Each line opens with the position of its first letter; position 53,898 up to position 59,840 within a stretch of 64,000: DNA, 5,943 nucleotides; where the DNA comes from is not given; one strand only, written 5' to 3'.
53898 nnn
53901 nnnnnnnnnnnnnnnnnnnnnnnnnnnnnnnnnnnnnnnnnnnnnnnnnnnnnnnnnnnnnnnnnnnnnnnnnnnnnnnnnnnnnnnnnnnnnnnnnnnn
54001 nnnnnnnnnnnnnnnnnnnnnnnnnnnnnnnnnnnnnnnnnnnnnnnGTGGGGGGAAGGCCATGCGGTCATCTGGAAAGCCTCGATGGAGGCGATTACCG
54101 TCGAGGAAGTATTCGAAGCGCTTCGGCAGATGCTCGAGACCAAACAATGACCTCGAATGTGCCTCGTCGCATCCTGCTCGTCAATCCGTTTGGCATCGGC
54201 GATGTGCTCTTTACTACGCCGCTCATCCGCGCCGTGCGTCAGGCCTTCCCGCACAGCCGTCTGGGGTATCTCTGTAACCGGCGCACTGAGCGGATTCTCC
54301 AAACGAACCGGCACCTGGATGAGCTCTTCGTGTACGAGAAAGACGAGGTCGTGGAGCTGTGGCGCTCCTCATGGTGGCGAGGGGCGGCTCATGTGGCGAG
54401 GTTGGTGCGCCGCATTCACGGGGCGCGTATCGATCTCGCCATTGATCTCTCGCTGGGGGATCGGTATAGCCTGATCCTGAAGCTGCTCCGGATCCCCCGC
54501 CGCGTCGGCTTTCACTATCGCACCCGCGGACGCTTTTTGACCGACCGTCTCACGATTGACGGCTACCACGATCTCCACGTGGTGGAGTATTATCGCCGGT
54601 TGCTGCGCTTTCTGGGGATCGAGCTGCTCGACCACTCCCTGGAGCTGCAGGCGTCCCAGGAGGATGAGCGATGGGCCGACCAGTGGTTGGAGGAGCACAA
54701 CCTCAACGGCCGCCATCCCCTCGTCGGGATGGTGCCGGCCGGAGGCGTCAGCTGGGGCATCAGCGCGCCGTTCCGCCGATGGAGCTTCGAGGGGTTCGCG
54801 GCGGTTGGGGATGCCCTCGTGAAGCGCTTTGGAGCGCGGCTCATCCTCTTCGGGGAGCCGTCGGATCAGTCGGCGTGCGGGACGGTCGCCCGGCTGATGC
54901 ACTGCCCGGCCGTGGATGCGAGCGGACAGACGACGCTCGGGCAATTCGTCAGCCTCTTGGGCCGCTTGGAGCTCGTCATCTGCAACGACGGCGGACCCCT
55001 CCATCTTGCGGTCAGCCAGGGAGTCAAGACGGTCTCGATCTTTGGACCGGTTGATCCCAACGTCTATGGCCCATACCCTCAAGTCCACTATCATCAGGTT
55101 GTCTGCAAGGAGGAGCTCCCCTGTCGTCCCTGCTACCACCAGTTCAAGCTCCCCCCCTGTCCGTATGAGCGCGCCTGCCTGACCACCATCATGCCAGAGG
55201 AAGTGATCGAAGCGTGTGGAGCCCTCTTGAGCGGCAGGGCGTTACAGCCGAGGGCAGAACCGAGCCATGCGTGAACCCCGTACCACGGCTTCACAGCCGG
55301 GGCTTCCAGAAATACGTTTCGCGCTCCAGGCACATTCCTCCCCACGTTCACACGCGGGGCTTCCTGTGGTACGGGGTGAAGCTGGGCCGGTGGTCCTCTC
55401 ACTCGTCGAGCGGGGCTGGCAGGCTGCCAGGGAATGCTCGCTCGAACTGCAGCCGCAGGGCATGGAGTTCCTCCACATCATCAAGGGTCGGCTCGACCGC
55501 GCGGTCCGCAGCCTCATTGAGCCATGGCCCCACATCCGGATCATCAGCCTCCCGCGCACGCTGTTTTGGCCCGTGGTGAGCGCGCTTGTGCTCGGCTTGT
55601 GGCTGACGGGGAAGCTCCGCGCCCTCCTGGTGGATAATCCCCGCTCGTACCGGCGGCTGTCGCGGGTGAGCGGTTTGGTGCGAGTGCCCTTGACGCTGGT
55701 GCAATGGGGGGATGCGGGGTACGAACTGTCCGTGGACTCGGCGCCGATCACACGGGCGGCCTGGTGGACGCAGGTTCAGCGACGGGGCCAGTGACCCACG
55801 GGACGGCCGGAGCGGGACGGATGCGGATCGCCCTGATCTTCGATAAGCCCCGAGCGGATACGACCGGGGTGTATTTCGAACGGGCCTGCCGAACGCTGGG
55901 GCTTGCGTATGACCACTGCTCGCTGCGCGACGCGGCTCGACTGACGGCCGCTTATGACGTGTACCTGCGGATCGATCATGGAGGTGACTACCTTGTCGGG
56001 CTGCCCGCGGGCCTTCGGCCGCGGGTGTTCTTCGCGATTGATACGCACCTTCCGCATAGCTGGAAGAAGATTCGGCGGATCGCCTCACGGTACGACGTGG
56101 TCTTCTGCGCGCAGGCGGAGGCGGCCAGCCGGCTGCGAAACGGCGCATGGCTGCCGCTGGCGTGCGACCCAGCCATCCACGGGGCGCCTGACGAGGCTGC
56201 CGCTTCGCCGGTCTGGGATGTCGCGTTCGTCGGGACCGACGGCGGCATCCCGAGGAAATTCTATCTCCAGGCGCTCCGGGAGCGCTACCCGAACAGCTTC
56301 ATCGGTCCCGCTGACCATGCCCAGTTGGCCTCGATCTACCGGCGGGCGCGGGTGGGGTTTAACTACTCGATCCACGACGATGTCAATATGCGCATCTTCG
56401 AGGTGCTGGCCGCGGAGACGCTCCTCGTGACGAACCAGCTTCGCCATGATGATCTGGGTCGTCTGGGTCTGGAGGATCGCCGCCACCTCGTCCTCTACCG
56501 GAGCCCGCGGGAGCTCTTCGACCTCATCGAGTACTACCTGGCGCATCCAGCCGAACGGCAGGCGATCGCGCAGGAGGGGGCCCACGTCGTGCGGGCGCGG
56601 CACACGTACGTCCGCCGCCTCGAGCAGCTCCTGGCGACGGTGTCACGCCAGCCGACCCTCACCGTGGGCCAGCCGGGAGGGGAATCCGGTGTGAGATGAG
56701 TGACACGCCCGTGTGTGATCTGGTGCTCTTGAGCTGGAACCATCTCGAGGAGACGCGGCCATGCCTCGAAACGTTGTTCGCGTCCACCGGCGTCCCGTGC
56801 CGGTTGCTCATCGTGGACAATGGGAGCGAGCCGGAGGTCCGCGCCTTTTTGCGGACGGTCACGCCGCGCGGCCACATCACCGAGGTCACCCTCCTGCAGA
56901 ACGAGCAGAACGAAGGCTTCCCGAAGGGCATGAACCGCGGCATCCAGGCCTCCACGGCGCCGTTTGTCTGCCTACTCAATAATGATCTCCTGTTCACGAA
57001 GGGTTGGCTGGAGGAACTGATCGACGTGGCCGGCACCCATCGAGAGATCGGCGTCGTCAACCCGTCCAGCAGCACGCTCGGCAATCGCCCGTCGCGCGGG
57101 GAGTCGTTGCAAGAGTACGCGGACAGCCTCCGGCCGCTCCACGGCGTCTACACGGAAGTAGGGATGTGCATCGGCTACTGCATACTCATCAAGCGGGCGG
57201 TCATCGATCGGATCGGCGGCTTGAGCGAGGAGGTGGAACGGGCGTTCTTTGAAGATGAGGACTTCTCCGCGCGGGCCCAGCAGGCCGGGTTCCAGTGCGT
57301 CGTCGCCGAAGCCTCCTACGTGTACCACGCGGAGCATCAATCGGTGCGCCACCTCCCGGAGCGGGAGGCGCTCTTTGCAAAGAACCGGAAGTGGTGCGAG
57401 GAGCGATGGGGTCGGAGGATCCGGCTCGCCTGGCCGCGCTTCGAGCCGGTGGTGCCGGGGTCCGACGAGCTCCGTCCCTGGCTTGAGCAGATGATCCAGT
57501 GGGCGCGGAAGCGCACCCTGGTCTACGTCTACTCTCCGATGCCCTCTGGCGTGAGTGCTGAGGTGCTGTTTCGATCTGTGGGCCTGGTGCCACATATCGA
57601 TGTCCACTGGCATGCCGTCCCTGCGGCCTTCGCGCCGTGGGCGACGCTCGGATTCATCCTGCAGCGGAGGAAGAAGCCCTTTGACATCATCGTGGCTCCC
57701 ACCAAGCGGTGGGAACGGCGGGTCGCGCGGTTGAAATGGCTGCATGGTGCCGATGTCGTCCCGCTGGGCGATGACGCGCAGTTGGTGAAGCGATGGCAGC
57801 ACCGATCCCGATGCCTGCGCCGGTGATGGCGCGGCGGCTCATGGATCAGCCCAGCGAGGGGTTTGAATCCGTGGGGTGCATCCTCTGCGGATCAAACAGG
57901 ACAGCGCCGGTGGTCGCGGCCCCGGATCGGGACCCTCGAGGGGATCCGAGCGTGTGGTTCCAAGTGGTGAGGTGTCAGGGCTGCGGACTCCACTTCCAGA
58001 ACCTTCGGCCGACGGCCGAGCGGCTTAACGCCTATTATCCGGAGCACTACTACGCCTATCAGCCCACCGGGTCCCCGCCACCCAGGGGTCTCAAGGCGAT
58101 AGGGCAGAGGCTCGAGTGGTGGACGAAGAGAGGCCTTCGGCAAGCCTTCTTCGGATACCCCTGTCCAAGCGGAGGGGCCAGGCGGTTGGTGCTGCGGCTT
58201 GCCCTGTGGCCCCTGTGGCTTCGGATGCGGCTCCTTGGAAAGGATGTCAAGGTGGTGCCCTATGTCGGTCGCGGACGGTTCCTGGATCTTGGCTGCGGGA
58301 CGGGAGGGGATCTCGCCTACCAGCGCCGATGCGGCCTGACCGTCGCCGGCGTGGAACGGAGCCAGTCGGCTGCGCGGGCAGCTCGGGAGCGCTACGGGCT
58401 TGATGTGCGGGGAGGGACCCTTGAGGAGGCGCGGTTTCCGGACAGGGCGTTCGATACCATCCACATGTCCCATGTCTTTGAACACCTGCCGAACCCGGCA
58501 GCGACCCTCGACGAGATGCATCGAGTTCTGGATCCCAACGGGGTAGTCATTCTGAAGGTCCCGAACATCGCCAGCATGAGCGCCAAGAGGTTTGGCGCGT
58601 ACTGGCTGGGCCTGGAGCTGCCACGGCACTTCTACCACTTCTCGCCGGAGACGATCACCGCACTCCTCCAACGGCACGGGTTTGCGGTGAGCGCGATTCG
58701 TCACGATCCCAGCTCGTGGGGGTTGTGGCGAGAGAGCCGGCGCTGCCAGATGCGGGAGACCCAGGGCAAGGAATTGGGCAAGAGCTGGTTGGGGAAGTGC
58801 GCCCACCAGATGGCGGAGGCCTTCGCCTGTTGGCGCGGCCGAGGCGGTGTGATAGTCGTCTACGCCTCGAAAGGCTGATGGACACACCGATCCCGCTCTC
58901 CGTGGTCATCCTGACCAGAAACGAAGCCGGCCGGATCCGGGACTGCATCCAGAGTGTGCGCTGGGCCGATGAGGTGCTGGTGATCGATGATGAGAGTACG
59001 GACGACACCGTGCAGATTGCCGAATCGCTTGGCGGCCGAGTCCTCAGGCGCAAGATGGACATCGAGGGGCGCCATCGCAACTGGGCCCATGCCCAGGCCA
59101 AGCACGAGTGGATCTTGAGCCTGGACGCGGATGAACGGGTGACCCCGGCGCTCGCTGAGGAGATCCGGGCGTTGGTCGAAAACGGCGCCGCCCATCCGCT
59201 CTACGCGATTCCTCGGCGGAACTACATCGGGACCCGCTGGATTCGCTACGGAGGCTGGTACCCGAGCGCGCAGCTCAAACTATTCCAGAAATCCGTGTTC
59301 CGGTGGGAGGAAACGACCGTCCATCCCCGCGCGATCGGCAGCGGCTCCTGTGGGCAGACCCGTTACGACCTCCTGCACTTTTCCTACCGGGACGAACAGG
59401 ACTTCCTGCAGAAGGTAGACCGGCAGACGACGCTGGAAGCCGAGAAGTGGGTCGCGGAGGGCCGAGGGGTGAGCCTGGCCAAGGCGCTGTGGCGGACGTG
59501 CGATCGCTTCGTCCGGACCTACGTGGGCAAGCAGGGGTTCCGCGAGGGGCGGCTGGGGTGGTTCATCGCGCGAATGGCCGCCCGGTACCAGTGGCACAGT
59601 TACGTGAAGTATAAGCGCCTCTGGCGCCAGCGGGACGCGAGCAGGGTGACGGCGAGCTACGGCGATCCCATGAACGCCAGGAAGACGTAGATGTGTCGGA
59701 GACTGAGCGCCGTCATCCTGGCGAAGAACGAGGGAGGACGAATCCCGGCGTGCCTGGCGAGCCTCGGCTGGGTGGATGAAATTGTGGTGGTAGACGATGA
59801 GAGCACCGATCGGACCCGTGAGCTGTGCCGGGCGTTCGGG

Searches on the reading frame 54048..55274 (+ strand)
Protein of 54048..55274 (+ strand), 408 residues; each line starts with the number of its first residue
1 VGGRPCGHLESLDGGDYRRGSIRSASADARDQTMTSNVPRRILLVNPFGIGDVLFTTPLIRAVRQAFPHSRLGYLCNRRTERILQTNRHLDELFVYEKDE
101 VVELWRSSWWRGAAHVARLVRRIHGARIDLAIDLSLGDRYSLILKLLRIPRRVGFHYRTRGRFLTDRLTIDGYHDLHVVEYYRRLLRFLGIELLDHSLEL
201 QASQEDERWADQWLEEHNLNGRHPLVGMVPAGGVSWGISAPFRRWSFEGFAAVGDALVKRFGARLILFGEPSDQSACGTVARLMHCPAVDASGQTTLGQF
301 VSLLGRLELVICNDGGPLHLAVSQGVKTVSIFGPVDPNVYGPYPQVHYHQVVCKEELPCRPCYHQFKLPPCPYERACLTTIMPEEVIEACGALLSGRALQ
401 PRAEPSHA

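Call 29: search_protein_families(library=pfam, proteins=[window:54048-55274:+], max_evalue=0.0001)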
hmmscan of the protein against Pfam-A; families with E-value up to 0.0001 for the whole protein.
window:54048-55274:+ (408 aa): 1 family
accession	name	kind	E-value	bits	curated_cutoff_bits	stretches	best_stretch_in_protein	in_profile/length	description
PF01075.23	Glyco_transf_9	-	1.7e-27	96.8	22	1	117-364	2-238/247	Glycosyltransferase family 9 (heptosyltransferase)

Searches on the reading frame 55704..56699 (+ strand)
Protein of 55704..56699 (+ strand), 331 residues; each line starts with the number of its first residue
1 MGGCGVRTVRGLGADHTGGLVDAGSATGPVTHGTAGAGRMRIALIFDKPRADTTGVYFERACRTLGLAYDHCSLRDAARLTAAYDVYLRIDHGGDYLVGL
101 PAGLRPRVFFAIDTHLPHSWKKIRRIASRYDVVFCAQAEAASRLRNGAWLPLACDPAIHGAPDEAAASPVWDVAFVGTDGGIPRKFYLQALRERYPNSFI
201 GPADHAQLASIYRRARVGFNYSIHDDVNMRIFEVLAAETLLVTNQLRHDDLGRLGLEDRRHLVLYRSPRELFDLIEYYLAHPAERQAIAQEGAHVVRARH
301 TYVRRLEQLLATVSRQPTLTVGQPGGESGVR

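Call 29: search_protein_families(library=pfam, proteins=[window:55704-56699:+], max_evalue=0.0001)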
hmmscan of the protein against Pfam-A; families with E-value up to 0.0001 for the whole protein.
window:55704-56699:+ (331 aa): 1 family
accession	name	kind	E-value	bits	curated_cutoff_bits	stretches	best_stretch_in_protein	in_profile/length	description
PF13524.12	Glyco_trans_1_2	-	8.7e-27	94.3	25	1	173-311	17-144/144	Glycosyl transferase-like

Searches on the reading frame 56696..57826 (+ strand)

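Call 29: search_protein_families(library=pfam, proteins=[window:56696-57826:+], max_evalue=0.0001)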
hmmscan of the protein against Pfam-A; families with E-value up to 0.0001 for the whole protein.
window:56696-57826:+ (376 aa): 3 families
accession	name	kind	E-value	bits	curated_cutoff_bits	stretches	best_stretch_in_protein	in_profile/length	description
PF00535.33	Glycos_transf_2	-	1.2e-18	68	23.3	1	13-173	6-167/168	Glycosyl transferase family 2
PF13641.12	Glyco_tranf_2_3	-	5.6e-10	40.1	27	1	12-217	8-217/230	Glycosyltransferase like family 2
PF13506.12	Glyco_transf_21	-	9.1e-06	25.7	21.7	1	81-229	24-174/174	Glycosyl transferase family 21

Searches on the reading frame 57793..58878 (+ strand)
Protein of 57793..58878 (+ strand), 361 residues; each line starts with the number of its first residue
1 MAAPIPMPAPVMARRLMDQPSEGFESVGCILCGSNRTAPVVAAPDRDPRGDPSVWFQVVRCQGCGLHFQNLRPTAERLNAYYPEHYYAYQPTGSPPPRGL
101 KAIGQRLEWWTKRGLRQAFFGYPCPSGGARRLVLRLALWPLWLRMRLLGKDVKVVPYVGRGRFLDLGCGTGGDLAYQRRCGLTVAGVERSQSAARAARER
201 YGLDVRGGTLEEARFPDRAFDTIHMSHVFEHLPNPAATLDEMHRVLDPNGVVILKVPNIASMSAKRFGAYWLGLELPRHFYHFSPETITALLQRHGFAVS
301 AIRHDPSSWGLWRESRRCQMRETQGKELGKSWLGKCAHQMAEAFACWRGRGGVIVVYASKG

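Call 31: search_protein_families(library=ncbifam, proteins=[window:57793-58878:+], max_evalue=1e-10)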
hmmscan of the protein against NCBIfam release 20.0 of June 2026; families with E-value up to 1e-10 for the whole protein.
window:57793-58878:+ (361 aa): 1 family
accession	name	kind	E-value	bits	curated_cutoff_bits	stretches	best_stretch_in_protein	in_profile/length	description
NF045667.1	MTase_DVU1556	equivalog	1e-14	54.5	155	1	160-254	23-119/213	DVU_1556 family methyltransferase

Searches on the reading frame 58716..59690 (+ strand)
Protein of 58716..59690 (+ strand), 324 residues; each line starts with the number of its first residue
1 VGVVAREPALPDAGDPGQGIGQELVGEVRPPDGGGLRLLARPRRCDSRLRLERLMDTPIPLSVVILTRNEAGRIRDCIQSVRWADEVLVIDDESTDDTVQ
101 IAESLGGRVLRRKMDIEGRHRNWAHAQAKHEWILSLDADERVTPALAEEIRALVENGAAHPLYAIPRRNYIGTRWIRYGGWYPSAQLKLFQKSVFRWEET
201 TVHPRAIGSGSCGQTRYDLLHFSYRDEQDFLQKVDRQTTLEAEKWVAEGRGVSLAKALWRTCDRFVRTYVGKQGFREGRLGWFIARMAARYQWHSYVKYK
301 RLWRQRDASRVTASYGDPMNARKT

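Call 31: search_protein_families(library=ncbifam, proteins=[window:58716-59690:+], max_evalue=1e-10)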
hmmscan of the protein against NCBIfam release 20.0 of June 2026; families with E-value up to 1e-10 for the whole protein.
window:58716-59690:+ (324 aa): 1 family
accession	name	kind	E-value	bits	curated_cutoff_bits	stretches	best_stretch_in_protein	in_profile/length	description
TIGR04283.1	glyco_like_mftF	equivalog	1.2e-12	47.9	182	1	61-158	1-102/221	TIGR04283 family arsenosugar biosynthesis glycosyltransferase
